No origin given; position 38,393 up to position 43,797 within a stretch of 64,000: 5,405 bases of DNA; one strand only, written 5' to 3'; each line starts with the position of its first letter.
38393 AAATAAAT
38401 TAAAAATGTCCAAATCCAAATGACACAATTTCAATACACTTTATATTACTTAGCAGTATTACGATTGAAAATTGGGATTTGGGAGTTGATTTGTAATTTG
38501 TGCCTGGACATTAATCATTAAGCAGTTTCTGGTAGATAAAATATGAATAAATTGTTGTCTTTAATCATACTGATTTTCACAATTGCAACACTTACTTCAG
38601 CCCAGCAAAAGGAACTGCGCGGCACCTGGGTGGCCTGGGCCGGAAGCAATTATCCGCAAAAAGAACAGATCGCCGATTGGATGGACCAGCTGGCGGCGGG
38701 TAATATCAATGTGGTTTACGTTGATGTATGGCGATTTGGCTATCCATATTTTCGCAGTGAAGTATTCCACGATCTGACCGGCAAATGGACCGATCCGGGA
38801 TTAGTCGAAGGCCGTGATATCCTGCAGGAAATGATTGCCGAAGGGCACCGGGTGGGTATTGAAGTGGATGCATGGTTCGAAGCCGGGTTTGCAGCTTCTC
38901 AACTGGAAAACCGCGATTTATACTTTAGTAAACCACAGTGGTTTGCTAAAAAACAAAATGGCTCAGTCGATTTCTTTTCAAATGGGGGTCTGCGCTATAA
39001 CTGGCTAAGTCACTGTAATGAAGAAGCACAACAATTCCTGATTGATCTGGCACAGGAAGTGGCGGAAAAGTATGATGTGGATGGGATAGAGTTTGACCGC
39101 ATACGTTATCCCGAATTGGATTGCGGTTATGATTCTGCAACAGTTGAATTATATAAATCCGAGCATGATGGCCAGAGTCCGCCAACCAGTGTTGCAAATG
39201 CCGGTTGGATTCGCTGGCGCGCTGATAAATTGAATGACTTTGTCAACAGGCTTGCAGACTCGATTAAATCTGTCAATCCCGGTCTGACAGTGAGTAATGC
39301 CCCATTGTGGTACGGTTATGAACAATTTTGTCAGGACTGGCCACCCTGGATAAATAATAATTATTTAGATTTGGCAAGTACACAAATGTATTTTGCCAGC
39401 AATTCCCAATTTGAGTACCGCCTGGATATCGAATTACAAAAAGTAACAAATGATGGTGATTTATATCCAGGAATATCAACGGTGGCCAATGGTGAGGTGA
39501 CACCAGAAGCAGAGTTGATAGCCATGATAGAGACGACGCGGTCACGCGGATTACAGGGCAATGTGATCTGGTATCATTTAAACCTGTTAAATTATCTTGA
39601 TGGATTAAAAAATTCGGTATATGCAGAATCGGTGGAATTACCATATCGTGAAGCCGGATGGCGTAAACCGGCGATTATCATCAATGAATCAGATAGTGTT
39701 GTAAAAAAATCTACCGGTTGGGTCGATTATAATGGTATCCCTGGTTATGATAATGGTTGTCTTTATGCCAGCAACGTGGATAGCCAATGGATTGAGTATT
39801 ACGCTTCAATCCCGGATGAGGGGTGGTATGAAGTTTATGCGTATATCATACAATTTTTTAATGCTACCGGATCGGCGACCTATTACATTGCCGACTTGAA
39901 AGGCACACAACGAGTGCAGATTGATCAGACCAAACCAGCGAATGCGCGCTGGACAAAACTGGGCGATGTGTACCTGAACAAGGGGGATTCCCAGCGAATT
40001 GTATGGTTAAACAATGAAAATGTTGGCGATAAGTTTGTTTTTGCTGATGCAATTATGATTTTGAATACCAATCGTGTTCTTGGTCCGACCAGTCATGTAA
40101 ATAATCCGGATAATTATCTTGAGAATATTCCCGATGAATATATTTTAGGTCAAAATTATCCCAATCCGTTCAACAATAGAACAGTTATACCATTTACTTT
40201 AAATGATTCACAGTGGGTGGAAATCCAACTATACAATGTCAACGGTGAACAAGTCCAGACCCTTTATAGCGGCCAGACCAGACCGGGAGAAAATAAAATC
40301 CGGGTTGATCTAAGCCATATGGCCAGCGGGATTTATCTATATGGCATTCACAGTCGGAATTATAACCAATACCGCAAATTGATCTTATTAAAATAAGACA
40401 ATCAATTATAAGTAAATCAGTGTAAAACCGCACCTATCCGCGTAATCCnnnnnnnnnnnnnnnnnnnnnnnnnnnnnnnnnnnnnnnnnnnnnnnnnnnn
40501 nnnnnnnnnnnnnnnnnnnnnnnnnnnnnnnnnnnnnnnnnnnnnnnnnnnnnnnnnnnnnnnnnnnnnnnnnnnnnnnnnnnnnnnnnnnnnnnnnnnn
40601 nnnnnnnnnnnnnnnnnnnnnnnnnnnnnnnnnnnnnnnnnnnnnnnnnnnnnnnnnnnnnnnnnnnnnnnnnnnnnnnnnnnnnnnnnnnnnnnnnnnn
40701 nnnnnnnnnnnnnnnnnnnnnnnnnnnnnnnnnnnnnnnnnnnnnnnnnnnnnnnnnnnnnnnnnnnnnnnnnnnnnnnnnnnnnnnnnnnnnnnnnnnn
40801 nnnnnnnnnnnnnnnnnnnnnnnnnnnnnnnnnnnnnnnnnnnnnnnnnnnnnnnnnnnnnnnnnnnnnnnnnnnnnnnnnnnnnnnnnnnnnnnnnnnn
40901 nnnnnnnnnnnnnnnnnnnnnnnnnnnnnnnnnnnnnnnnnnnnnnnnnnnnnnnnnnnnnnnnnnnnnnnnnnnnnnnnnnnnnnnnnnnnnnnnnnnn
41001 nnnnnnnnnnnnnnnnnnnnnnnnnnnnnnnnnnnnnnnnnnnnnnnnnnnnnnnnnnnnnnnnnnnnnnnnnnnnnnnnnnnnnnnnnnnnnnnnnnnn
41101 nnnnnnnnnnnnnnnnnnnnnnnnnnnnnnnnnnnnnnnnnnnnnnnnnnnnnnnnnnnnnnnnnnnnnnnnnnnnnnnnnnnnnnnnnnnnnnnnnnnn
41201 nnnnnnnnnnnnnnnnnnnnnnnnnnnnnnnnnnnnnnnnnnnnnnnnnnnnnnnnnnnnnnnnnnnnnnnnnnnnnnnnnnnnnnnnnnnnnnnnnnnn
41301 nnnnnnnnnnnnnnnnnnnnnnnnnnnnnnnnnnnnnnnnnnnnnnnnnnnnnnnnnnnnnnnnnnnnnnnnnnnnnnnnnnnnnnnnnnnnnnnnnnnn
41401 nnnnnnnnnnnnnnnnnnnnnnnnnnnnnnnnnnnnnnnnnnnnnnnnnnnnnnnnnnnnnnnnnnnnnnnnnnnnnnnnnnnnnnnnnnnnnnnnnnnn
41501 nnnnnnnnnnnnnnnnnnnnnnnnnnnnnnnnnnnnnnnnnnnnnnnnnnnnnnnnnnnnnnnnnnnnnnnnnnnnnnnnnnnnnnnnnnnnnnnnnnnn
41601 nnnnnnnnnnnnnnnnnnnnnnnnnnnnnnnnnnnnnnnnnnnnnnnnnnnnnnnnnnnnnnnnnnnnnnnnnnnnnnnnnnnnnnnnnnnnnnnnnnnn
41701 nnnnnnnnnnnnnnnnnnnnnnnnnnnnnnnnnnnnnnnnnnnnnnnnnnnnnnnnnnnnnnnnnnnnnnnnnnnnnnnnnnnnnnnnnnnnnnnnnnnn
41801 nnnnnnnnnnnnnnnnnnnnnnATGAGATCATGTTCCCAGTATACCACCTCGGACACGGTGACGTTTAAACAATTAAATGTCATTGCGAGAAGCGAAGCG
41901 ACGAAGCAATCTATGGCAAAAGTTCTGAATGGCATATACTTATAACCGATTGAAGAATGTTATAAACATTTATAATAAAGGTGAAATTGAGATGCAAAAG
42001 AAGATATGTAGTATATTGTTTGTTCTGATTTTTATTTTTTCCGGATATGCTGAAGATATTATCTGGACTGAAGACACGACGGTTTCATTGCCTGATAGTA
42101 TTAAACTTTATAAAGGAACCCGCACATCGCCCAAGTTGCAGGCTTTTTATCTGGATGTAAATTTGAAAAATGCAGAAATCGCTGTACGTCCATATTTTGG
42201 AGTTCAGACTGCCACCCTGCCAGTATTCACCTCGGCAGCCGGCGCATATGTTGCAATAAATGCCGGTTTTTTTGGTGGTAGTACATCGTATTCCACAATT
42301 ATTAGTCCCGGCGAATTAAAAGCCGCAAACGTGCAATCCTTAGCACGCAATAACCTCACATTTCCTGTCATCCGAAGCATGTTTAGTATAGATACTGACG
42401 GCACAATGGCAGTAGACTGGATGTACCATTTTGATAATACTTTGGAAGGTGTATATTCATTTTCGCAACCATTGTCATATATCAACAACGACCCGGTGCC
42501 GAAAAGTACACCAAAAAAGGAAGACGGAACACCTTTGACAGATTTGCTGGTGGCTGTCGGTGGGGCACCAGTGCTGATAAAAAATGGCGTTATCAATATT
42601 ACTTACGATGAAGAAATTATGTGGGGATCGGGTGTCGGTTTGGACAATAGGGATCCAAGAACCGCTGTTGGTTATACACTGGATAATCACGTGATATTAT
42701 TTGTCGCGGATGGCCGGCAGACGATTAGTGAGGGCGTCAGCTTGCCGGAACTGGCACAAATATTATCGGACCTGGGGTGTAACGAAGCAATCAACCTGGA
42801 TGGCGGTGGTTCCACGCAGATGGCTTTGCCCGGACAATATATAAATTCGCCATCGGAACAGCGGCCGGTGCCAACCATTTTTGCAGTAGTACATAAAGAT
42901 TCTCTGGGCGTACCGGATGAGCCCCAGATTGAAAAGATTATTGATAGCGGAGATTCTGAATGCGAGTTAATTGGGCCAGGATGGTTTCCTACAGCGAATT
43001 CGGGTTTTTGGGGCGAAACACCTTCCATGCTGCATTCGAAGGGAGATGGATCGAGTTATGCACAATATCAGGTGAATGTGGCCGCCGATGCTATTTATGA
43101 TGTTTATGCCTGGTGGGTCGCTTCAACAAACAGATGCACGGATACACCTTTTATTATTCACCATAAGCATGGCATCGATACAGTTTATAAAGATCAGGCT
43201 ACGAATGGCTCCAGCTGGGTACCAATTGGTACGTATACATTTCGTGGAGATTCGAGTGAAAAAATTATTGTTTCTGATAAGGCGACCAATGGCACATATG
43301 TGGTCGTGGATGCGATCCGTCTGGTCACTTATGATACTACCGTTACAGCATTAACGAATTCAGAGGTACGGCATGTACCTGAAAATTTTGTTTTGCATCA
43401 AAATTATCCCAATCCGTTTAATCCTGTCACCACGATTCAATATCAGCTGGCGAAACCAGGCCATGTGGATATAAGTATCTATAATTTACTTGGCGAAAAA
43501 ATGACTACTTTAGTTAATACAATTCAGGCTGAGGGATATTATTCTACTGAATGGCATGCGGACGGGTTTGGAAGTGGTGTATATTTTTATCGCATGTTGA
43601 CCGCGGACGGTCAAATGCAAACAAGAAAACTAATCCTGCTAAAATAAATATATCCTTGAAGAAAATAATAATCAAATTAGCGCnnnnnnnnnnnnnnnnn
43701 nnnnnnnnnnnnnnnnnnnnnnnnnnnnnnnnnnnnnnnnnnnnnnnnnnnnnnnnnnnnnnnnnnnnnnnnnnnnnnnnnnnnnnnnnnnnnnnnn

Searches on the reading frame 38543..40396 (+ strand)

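Call 9: search_protein_families(library=pfam, proteins=[window:38543-40396:+], max_evalue=0.001)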
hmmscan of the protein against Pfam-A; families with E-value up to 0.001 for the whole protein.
window:38543-40396:+ (617 aa): 5 families
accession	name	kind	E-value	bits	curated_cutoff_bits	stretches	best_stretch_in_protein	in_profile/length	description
PF02638.21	GHL10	-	5.6e-53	180.5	27.9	1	24-301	1-279/311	Glycosyl hydrolase-like 10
PF25275.1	Golvesin_C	-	1e-15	58.4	31.6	1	379-506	2-130/132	Golvesin C-terminal domain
PF18962.6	Por_Secre_tail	-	3.6e-13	50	27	1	539-614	2-74/75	Secretion system C-terminal sorting domain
PF14871.12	GHL6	-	1.2e-11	45.4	35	1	40-184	2-130/132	Hypothetical glycosyl hydrolase 6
PF13200.12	DUF4015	-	1.1e-07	31.7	27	1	125-245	88-187/313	Putative glycosyl hydrolase domain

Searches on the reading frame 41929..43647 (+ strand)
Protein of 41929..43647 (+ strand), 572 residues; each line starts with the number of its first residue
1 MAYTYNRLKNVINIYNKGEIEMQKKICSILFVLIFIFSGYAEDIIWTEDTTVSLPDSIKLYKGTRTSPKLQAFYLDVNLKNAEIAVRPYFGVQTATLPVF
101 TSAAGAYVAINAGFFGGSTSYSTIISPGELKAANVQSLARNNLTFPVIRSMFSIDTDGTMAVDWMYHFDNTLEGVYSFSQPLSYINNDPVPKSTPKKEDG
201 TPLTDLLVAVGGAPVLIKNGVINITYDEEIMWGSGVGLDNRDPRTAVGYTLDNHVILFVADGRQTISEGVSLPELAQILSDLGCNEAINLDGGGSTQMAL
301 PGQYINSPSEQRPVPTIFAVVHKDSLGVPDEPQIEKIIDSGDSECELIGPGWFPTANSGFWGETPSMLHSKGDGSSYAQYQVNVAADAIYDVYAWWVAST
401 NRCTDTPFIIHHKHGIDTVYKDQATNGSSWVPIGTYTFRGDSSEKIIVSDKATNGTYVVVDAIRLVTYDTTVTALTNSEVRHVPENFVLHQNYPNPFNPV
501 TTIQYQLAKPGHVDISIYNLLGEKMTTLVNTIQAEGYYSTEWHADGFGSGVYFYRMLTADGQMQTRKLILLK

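Call 9: search_protein_families(library=pfam, proteins=[window:41929-43647:+], max_evalue=0.001)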
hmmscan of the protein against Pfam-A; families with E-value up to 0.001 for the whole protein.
window:41929-43647:+ (572 aa): 3 families
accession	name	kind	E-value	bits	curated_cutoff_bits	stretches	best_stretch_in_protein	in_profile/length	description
PF09992.14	NAGPA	-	5.5e-33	115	25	1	174-320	59-168/169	Phosphodiester glycosidase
PF25275.1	Golvesin_C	-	1.9e-25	89.9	31.6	1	337-466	2-131/132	Golvesin C-terminal domain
PF18962.6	Por_Secre_tail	-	9.7e-08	32.6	27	1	493-569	2-74/75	Secretion system C-terminal sorting domain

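Call 43: find_encoding_contigs(protein=window:41929-43647:+, flank=9000, max_places=6)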
Protein window:41929-43647:+ (572 aa): no gene with exactly this product is on record in the collection.
